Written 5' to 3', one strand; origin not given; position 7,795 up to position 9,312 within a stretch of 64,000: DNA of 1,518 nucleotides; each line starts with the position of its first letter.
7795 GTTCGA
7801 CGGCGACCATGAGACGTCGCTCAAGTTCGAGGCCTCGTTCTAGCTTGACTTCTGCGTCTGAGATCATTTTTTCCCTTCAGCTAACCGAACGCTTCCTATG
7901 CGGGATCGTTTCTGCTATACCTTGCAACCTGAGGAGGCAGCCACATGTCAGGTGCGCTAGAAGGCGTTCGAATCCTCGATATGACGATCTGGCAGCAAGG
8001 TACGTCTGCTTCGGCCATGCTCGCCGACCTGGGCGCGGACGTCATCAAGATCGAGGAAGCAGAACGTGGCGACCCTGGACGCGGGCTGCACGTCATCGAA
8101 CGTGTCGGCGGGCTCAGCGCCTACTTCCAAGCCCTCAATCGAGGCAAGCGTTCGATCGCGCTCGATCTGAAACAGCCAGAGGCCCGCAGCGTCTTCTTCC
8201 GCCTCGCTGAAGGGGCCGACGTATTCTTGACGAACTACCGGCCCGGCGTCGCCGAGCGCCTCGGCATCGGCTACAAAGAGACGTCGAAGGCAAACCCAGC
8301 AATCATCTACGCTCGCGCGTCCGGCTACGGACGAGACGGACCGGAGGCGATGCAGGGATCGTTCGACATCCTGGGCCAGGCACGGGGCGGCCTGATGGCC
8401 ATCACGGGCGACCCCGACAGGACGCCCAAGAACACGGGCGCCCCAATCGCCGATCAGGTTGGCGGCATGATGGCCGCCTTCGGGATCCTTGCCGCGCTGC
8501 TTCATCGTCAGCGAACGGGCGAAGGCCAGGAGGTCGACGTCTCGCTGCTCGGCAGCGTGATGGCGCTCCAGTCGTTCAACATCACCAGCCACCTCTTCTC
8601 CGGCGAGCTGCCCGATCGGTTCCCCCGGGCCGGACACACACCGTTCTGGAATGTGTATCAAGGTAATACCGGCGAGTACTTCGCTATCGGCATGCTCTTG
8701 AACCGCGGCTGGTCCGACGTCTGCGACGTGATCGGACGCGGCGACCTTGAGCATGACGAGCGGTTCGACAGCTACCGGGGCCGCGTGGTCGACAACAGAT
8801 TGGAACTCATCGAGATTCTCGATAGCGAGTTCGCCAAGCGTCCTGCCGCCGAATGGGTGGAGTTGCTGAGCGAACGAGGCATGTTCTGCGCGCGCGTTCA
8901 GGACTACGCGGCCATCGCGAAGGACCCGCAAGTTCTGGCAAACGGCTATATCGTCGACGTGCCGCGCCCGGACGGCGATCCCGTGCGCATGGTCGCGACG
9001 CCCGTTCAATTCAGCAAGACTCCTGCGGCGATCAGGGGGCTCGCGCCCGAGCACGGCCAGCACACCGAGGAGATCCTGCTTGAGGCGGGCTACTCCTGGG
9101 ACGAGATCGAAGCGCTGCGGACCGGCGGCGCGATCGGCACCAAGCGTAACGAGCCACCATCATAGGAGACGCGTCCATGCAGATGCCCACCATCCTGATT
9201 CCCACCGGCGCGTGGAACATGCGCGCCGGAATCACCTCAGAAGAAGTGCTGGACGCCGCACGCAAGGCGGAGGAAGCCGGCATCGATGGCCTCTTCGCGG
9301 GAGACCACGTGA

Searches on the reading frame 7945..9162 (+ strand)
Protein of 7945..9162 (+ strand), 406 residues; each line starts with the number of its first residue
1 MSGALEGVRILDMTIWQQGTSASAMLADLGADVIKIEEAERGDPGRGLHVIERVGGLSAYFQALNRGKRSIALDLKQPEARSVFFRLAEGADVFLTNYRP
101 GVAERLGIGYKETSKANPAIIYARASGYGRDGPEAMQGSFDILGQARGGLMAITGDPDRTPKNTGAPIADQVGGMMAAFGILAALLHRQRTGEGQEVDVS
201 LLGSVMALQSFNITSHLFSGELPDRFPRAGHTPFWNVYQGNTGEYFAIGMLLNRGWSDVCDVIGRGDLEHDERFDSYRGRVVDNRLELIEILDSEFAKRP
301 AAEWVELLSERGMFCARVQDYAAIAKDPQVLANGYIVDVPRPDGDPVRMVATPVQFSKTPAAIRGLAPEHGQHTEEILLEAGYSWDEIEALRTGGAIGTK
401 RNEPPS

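Call 80: search_protein_families(library=pfam, proteins=[window:7945-9162:+], max_evalue=0.00001)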
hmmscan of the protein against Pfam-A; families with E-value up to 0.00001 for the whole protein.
window:7945-9162:+ (406 aa): 1 family
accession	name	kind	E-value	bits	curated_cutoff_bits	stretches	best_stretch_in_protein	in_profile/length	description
PF02515.22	CoA_transf_3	-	5.1e-118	394.8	23.3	1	5-374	1-366/366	CoA-transferase family III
